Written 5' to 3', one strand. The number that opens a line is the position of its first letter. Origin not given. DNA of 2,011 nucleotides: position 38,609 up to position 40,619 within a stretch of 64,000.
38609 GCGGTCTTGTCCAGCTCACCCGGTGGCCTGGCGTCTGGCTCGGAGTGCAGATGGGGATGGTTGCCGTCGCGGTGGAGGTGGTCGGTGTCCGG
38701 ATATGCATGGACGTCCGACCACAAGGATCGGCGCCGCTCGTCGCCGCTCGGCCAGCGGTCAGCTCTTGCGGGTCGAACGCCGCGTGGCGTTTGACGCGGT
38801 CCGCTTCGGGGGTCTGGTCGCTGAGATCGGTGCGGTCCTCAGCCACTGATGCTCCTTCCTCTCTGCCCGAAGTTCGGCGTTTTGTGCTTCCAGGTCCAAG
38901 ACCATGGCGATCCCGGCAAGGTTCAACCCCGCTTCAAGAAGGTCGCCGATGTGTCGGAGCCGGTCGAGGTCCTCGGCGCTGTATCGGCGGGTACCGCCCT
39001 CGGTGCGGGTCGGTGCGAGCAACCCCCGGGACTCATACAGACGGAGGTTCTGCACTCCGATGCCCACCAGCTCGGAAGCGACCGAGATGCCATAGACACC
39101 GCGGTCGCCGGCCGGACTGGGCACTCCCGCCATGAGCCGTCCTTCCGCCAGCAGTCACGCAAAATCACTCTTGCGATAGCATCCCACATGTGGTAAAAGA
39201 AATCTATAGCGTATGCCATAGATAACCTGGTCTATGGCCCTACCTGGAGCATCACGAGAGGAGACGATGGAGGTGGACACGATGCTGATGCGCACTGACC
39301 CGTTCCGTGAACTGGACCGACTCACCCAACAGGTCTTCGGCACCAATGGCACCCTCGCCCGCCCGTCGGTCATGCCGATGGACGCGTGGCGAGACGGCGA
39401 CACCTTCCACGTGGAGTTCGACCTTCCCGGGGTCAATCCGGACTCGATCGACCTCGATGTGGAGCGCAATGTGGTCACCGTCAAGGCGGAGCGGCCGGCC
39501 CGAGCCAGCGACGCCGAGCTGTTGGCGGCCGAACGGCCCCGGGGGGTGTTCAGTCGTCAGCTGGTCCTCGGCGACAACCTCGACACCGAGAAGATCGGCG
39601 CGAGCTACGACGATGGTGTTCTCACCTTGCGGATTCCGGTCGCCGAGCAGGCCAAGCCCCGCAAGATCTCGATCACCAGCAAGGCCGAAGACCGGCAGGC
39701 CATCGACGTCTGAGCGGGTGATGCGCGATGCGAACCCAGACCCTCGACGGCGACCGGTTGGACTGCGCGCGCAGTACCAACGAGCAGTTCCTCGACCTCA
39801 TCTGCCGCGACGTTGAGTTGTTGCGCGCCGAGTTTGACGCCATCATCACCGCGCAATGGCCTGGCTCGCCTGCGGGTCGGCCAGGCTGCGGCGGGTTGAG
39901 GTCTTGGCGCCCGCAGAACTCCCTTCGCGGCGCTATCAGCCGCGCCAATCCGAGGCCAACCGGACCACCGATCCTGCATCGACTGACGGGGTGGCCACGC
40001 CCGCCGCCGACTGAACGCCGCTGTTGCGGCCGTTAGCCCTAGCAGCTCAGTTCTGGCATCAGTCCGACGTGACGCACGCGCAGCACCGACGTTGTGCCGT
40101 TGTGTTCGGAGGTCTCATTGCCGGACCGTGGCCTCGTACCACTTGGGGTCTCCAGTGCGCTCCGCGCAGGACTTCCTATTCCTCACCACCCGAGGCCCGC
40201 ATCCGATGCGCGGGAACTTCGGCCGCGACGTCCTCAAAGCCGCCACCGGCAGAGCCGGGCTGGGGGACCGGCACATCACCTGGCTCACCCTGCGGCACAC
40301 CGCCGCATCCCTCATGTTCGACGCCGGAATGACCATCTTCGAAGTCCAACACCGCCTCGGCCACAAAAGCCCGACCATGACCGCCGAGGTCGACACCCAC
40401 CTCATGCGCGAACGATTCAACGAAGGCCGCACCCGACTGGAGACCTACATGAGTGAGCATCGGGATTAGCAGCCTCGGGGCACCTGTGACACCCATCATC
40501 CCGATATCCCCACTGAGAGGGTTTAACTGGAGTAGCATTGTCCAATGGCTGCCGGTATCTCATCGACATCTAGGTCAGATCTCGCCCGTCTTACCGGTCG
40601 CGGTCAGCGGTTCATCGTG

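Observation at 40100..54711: About 14.5-kb accessory island between an Hsp20 locus and tRNA-Arg(CCG), mixing defence, regulatory and export functions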

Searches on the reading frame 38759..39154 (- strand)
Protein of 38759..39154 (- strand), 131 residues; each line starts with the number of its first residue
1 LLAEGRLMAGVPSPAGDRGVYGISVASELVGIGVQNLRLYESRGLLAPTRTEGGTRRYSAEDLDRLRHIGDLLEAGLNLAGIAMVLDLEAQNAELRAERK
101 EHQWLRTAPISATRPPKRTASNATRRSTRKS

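Call 15: search_protein_families(library=pfam, proteins=[window:38759-39154:-], max_evalue=0.001)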
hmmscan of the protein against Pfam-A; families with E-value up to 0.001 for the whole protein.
window:38759-39154:- (131 aa): 2 families
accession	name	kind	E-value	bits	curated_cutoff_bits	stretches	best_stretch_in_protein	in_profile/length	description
PF13411.12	MerR_1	-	8e-19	68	21.6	1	21-87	1-67/69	MerR HTH family regulatory protein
PF00376.29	MerR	-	6.7e-11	42.3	28.2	1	23-58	2-38/38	MerR family regulatory protein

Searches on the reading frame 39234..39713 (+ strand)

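Call 5: search_protein_families(library=pfam, proteins=[window:39234-39713:+], max_evalue=0.01)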
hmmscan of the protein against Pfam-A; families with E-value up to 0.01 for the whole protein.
window:39234-39713:+ (159 aa): 2 families
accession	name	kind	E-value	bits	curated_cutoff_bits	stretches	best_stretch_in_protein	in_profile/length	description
PF00011.27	HSP20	-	1.5e-24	86.5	20.8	1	51-148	2-102/102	Hsp20/alpha crystallin family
PF17886.7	ArsA_HSP20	-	0.00046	20.2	22.5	1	56-132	2-61/63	HSP20-like domain found in ArsA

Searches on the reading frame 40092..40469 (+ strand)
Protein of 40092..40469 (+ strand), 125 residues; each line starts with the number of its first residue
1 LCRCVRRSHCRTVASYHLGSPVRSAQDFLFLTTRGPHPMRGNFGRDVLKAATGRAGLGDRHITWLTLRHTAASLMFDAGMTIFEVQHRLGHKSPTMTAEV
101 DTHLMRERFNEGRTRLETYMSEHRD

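Call 5: search_protein_families(library=pfam, proteins=[window:40092-40469:+], max_evalue=0.01)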
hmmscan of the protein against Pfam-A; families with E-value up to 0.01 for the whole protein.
window:40092-40469:+ (125 aa): 1 family
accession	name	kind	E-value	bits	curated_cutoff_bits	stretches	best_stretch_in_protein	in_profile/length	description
PF00589.27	Phage_integrase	-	3.8e-09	37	27.1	1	24-102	91-166/172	Phage integrase family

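Call 21: search_protein_families(library=ncbifam, proteins=[window:40092-40469:+], max_evalue=0.01)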
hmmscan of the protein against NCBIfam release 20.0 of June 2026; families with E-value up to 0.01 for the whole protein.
window:40092-40469:+ (125 aa): 7 families
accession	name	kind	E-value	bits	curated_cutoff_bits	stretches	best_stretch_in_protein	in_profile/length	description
NF040815.2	recomb_XerA_Arch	equivalog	1.3e-08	34.7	220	1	23-108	176-258/263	site-specific tyrosine recombinase/integron integrase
NF001399.0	PRK00283.1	subfamily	2.1e-08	33.8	279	1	24-111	205-290/300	tyrosine recombinase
TIGR02225.1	recomb_XerD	equivalog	3.2e-08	33.3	329.6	1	24-111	197-281/290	site-specific tyrosine recombinase XerD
TIGR02249.1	integrase_gron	subfamily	3.3e-07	30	265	1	38-107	236-303/315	integron integrase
TIGR02224.1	recomb_XerC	equivalog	1.4e-06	27.9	335.15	1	25-108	201-281/295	tyrosine recombinase XerC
NF003462.0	PRK05084.1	equivalog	0.00097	18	267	1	62-115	303-355/360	tyrosine recombinase XerS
NF011946.0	PRK15417.1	equivalog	0.0015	17.7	435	1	45-116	258-327/337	integron integrase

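Call 36: search_dna_similar(query=window:40158-40469:+, collection=phages, mode=protein, max_rows=10)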
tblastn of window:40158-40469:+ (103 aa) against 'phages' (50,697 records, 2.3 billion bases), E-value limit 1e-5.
Records with a match: 110; places in all: 110; records where one place covers at least 80% of the query: 33.
Best place of each record, by identity: <60% 110.
By first word of the organism name: Streptococcus 61; Staphylococcus 45; Listeria 2; Bacillus 1; Siphoviridae 1.
By host as written in the record: Staphylococcus aureus 10; - 9; Staphylococcus pseudintermedius 3; Streptococcus marmotae HTS5 2; Streptococcus parauberis T1 2; Streptococcus parauberis KRS-02109 2; Listeria monocytogenes 2; Streptococcus suis 8067 2; and 72 more.
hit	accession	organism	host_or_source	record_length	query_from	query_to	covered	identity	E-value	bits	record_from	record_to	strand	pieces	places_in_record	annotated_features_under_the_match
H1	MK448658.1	Streptococcus satellite phage Javan86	Streptococcus caballi DSM_19004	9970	5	95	88%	38.5%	1e-10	62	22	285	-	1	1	integrase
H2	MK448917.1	Streptococcus phage Javan362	Streptococcus oralis SK143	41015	6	98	90%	37.6%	3e-7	52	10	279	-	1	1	integrase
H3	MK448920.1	Streptococcus phage Javan372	Streptococcus parasanguinis 392_SPAR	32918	6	98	90%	35.5%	7e-6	48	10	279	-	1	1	integrase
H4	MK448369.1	Streptococcus satellite phage Javan219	Streptococcus equinus Sb18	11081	6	99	91%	35.1%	1e-7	53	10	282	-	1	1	integrase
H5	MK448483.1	Streptococcus satellite phage Javan415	Streptococcus pasteurianus 651_SPAS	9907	6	99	91%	35.1%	1e-7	53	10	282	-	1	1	integrase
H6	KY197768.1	Bacillus phage phi105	Bacillus sp.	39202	4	86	81%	39.3%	4e-8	54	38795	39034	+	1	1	none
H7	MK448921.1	Streptococcus phage Javan374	Streptococcus parasanguinis 512_SPAR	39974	6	98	90%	34.4%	3e-6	49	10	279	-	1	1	integrase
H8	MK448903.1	Streptococcus phage Javan310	Streptococcus mitis B9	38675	6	98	90%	34.4%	3e-6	49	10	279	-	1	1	integrase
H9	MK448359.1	Streptococcus satellite phage Javan204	Streptococcus equinus GA-1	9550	6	100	92%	33.7%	4e-7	52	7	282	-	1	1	site-specific recombinase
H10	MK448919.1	Streptococcus phage Javan370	Streptococcus parasanguinis ...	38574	6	98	90%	33.3%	8e-6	48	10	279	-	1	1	integrase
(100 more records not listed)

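Call 37: search_dna_similar(query=window:40158-40469:+, collection=plasmids, mode=protein, max_rows=10)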
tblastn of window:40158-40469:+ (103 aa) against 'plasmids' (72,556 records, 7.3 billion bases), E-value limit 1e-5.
Records with a match: 7; places in all: 7; records where one place covers at least 80% of the query: 1.
Best place of each record, by identity: <60% 7.
By first word of the organism name: Enterococcus 3; Ligilactobacillus 3; Bacillus 1.
By predicted mobility (MOB-suite, as given by PLSDB): conjugative 3; mobilizable 3; non-mobilizable 1.
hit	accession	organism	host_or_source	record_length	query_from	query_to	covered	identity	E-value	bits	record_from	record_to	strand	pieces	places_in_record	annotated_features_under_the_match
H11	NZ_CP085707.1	Bacillus velezensis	single cell,soil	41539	4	86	81%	40.5%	3e-8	56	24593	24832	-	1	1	site-specific integrase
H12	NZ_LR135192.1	Enterococcus faecium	-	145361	38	98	59%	42.6%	6e-6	50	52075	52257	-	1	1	tyrosine-type recombinase/integrase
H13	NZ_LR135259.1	Enterococcus faecium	-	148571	38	98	59%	42.6%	6e-6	50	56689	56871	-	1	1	tyrosine-type recombinase/integrase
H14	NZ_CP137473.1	Enterococcus faecium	Chicken,feces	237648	38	98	59%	42.6%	6e-6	50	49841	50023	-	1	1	tyrosine-type recombinase/integrase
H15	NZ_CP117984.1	Ligilactobacillus salivarius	cell culture,raw chicken meat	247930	38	99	60%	40.3%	6e-7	52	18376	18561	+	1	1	site-specific integrase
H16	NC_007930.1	Ligilactobacillus salivarius UCC118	-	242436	38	99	60%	40.3%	2e-6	51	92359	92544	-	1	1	site-specific integrase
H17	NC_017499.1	Ligilactobacillus salivarius CECT 5713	-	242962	38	99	60%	40.3%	2e-6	51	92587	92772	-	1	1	site-specific integrase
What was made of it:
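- Tried and rejected: The integrase fragment matches only generic Firmicutes phage integrases at 33-40% (calls 36, 37).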

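Call 51: search_protein_families(library=padloc, proteins=[window:40092-40469:+], max_evalue=0.01)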
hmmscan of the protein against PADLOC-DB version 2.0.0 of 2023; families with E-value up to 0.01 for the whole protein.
window:40092-40469:+ (125 aa): 0 families
